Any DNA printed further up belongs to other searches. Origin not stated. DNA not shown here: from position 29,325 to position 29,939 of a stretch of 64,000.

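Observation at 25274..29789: Succinate dehydrogenase/fumarate reductase genes translationally coupled to a Rieske/cytochrome b module in one operon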

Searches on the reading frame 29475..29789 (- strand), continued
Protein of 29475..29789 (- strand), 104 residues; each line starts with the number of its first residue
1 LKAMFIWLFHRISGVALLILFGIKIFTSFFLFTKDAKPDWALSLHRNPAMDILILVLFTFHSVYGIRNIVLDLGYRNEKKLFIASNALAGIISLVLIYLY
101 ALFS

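Call 69: search_solved_structures(query=A2, max_evalue=1, show_alignments=5)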
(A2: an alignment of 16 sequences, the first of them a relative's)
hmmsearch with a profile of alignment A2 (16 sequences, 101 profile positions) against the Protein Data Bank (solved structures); distinct sequences matched with E-value up to 1: 4.
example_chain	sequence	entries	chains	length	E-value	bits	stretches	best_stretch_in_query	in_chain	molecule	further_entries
6lum_C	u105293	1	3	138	0.00037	24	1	1-93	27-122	Succinate dehydrogenase subunit C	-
1nek_C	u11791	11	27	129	0.0028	21.1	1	5-91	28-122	Succinate dehydrogenase cytochrome b-556 subunit | Succinate dehydrogenase cytochrome b556 subunit | Succinate dehydrogenase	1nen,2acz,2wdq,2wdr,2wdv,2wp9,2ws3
6lum_D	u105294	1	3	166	0.016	18.7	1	2-87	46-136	Succinate dehydrogenase subunit D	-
2wu2_C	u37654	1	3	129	0.045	17.3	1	5-91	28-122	SUCCINATE DEHYDROGENASE CYTOCHROME B556 SUBUNIT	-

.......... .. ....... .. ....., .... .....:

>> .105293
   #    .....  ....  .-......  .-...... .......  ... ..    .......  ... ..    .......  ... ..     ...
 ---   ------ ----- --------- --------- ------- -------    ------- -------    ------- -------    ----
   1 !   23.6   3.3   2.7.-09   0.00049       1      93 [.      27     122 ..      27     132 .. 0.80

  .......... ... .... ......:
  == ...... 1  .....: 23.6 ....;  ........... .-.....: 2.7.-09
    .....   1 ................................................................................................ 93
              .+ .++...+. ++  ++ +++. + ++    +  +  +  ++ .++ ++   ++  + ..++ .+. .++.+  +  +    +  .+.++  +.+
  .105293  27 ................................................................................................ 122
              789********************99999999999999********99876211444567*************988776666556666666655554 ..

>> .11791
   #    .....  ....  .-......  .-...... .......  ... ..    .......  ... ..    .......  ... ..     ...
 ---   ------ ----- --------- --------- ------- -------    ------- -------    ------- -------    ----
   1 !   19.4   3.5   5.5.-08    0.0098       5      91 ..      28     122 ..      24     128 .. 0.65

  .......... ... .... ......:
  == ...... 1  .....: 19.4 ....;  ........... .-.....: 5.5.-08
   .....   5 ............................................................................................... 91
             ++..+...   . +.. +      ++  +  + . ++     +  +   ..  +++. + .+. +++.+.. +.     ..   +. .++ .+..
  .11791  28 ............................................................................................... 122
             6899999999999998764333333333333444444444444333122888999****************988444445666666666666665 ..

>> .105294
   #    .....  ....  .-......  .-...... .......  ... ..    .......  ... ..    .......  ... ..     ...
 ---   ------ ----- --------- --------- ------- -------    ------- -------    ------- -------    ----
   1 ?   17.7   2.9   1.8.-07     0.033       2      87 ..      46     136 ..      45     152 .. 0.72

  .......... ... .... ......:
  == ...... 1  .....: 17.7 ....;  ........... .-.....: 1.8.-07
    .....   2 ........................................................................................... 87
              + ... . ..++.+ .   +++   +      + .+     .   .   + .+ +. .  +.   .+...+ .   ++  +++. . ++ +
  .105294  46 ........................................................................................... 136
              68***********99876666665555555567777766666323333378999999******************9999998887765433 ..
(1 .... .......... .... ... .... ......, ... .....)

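Call 82: find_encoding_contigs(protein=P0238, flank=6000, max_places=2)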
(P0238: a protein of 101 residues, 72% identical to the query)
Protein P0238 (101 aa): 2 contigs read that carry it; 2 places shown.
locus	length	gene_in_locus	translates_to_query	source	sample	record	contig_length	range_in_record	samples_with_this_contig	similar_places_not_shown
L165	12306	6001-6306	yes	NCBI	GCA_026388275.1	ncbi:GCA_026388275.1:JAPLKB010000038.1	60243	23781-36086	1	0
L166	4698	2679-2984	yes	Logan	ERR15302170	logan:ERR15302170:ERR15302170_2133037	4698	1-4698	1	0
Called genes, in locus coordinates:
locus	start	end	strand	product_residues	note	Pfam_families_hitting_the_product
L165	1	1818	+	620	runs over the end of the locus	PF00015:MCPsignal (weak)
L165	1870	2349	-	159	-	-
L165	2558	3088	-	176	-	-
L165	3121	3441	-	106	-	-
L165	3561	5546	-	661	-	PF06082:YjbH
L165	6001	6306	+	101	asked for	PF01127:Sdh_cyt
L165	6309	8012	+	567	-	PF00890:FAD_binding_2, PF07992:Pyr_redox_2 (faint), PF02910:Succ_DH_flav_C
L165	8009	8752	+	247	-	PF13085:Fer2_3, PF13183:Fer4_8, PF13237:Fer4_10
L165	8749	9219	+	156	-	PF00355:Rieske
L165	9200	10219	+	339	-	PF00033:Cytochrome_B, PF13631:Cytochrom_B_N_2, PF00032:Cytochrom_B_C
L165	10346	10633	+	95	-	-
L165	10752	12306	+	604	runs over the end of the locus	-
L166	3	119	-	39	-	?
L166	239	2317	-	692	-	PF06082:YjbH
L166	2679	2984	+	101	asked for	PF01127:Sdh_cyt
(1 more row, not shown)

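Call 83: find_encoding_contigs(protein=P0184, flank=6000, max_places=2)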
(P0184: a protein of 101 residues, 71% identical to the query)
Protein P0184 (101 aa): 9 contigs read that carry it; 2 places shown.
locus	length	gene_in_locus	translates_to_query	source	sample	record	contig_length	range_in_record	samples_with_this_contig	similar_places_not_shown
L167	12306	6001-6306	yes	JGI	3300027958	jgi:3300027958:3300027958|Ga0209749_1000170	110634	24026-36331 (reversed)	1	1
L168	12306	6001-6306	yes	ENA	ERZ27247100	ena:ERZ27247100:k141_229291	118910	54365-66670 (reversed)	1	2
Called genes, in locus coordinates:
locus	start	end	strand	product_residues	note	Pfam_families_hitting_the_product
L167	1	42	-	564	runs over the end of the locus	PF00009:GTP_EFTU (faint), PF00350:Dynamin_N, PF01926:MMR_HSR1 (weak), PF02421:FeoB_N (faint)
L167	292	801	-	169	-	PF18894:PhageMetallopep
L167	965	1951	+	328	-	PF12146:Hydrolase_4, PF00561:Abhydrolase_1, PF12697:Abhydrolase_6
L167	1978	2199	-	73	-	-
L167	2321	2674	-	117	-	-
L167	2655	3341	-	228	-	PF26594:KH_NusA_2nd (weak)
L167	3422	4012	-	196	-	-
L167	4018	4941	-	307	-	-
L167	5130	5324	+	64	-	PF20095:DUF6485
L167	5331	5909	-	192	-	-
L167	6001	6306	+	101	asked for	PF01127:Sdh_cyt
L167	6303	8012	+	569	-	PF00890:FAD_binding_2, PF01266:DAO (weak), PF03486:HI0933_like (faint), PF07992:Pyr_redox_2 (faint), PF02910:Succ_DH_flav_C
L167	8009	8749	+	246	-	PF13085:Fer2_3, PF13183:Fer4_8, PF13237:Fer4_10 (weak)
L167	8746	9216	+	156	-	PF00355:Rieske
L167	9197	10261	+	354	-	PF00033:Cytochrome_B, PF13631:Cytochrom_B_N_2, PF00032:Cytochrom_B_C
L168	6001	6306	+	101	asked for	PF01127:Sdh_cyt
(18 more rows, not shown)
